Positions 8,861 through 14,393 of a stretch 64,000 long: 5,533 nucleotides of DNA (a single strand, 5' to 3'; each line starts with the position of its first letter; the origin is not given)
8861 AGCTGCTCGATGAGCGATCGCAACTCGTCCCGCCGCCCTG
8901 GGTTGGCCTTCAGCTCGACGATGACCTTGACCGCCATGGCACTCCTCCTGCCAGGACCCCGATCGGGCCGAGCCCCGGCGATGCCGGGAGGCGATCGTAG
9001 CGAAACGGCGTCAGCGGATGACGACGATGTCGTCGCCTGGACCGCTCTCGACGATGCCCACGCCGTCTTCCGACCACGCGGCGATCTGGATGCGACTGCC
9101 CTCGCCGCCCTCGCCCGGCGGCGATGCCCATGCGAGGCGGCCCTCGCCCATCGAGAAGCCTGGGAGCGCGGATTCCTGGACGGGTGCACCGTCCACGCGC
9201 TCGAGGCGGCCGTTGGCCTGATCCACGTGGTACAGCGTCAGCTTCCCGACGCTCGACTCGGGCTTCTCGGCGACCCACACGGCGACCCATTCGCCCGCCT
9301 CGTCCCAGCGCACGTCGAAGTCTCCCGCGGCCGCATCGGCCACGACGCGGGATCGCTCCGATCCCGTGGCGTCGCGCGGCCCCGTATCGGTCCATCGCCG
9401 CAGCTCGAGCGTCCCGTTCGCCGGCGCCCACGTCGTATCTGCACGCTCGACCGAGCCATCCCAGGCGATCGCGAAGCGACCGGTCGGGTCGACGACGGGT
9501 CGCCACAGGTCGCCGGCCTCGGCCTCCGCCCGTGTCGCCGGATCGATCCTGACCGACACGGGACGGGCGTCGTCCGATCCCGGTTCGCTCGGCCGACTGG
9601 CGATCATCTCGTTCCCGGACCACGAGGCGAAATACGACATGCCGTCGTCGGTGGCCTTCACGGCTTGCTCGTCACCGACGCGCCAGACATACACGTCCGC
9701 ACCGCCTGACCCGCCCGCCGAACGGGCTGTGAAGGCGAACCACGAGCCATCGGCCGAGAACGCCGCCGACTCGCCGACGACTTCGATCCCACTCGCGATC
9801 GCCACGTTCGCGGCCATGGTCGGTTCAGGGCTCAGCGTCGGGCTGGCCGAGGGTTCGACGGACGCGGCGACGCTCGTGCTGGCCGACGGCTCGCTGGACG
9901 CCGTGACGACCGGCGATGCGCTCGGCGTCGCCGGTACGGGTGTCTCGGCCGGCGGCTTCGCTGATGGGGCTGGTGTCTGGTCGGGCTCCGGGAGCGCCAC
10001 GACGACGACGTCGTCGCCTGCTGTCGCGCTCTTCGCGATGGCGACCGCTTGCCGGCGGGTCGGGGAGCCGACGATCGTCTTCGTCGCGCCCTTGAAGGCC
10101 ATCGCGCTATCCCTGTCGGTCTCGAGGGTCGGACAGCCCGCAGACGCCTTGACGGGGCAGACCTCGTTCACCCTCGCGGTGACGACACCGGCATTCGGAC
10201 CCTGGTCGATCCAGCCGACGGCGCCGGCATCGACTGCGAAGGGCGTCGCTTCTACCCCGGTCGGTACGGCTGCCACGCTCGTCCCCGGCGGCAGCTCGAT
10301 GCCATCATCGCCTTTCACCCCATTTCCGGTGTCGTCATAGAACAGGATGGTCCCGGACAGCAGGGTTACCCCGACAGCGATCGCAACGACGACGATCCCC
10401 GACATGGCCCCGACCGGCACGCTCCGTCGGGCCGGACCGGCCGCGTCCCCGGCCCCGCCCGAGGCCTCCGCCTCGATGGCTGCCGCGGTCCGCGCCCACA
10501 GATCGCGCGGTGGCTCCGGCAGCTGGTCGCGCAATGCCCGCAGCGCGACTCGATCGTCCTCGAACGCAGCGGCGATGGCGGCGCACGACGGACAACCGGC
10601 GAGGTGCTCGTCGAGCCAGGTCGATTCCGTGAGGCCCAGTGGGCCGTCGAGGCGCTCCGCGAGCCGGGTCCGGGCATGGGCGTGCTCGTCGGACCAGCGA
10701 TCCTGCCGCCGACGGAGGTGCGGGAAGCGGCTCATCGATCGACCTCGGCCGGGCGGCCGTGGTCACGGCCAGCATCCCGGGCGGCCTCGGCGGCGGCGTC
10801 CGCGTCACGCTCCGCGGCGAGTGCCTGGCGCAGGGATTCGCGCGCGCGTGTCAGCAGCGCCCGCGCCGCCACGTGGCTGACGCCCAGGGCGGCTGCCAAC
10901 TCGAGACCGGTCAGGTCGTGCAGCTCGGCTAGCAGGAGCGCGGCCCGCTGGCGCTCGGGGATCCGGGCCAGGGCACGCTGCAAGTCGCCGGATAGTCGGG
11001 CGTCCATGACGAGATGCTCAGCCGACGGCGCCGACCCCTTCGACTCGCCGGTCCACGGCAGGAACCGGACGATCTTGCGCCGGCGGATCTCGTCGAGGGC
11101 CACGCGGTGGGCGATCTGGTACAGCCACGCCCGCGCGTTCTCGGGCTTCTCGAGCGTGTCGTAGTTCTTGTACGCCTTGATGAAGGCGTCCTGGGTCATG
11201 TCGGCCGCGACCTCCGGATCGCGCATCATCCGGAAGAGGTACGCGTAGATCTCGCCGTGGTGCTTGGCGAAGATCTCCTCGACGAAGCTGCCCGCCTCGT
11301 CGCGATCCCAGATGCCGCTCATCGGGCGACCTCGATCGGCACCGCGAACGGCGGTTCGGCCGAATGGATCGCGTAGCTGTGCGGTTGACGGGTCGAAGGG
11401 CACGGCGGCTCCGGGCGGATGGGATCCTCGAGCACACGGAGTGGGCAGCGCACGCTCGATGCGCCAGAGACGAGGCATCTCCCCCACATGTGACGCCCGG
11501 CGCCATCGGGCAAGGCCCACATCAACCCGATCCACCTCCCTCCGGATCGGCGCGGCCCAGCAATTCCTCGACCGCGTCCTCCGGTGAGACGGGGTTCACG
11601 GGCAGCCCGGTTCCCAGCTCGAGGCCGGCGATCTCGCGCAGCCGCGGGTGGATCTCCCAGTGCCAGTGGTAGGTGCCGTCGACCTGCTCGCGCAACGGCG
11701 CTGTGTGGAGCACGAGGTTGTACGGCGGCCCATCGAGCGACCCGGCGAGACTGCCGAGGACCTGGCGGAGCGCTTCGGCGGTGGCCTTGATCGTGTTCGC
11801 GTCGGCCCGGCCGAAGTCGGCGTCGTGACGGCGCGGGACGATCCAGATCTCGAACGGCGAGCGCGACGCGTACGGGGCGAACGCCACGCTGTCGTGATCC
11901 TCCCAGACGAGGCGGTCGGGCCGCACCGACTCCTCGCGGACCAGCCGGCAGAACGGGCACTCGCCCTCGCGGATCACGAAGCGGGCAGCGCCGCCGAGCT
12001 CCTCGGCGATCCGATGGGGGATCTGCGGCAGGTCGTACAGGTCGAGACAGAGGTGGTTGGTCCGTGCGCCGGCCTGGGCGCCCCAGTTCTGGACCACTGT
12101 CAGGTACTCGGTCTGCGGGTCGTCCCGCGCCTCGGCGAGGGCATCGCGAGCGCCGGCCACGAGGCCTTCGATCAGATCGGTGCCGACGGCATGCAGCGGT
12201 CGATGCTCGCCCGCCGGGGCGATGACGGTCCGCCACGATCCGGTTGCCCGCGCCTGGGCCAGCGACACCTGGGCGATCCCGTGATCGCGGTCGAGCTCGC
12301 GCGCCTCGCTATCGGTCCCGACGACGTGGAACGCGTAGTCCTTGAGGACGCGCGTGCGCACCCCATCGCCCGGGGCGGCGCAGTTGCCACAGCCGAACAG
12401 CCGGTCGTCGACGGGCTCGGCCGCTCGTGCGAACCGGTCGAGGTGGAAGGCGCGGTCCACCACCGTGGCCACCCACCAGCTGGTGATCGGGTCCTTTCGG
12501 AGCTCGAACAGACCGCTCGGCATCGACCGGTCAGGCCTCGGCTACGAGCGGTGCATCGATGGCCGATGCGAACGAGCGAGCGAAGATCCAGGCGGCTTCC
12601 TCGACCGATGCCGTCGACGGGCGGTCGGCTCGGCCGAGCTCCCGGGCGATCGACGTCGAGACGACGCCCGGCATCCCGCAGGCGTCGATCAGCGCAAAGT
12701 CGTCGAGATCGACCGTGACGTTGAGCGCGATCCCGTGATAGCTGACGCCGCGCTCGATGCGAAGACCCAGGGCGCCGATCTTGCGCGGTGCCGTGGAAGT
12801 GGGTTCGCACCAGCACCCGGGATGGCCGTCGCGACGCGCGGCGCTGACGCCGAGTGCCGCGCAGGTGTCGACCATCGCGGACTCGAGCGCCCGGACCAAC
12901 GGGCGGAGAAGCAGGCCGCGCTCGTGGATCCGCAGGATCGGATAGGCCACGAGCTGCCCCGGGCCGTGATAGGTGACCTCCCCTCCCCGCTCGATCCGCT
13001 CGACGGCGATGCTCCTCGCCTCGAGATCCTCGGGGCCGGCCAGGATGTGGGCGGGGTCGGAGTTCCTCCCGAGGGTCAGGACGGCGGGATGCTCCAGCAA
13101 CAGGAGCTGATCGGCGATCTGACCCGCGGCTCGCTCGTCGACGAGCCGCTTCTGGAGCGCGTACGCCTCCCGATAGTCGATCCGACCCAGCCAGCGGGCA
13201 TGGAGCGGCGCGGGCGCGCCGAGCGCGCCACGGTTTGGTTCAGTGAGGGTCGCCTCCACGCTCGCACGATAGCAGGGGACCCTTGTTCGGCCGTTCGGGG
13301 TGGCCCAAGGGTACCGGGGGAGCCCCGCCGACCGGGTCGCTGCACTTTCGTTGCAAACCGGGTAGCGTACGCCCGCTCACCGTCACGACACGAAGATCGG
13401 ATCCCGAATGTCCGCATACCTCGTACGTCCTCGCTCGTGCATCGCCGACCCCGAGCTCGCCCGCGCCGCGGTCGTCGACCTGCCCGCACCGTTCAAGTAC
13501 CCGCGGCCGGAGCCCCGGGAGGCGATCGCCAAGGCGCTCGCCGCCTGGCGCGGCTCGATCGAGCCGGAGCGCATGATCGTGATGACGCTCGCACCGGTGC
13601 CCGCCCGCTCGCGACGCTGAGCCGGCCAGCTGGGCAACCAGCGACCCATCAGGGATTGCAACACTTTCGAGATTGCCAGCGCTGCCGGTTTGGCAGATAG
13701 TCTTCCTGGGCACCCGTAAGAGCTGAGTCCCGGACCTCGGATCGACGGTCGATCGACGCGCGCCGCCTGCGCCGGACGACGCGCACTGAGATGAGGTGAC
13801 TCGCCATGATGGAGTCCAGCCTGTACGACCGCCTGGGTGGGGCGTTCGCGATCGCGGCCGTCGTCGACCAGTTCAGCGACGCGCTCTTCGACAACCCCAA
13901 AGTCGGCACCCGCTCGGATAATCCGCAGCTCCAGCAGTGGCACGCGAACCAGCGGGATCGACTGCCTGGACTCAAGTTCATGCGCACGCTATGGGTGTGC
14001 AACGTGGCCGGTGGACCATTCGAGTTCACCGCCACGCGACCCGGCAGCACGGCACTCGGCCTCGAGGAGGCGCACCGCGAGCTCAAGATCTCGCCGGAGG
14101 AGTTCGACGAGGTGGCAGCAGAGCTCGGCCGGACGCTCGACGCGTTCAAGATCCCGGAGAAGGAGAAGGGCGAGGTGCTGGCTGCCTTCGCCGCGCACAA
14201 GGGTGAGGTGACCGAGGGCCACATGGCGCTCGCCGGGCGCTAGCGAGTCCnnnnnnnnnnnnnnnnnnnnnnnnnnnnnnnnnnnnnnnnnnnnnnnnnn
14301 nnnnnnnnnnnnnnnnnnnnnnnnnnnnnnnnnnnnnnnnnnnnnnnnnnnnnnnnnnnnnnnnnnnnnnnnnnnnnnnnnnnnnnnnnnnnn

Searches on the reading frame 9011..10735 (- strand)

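Call 33: search_protein_families(library=pfam, proteins=[window:9011-10735:-], max_evalue=0.00001)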
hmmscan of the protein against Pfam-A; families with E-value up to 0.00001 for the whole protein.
window:9011-10735:- (574 aa): 1 family
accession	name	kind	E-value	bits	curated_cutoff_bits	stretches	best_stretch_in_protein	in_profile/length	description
PF13490.11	zf-HC2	-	6e-07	29.9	22.2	1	21-52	4-35/35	Putative zinc-finger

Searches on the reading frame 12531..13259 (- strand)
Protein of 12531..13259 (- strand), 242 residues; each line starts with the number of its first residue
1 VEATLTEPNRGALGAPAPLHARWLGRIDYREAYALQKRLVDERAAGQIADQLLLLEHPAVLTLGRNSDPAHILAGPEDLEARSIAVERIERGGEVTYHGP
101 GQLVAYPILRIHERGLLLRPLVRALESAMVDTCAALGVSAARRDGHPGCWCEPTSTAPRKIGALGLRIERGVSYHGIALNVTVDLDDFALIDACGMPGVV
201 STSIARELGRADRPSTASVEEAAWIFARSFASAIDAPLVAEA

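Call 33: search_protein_families(library=pfam, proteins=[window:12531-13259:-], max_evalue=0.00001)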
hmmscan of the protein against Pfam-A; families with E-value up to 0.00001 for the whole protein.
window:12531-13259:- (242 aa): 1 family
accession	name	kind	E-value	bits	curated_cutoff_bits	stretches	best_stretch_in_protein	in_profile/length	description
PF21948.1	LplA-B_cat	-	6.5e-38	131.1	27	1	28-215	1-184/200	Lipoyl protein ligase A/B catalytic domain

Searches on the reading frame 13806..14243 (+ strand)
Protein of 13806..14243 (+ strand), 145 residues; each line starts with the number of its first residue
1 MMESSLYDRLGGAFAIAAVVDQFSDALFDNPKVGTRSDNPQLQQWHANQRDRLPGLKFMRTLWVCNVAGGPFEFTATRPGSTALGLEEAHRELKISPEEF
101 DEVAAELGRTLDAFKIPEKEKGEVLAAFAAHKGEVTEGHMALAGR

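Call 34: search_protein_families(library=pfam, proteins=[window:13806-14243:+], max_evalue=0.00001)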
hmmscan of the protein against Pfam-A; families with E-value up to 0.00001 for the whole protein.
window:13806-14243:+ (145 aa): 1 family
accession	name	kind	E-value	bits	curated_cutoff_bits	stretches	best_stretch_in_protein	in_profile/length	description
PF01152.27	Bac_globin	-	2.4e-07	31.4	21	1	5-134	1-118/121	Bacterial-like globin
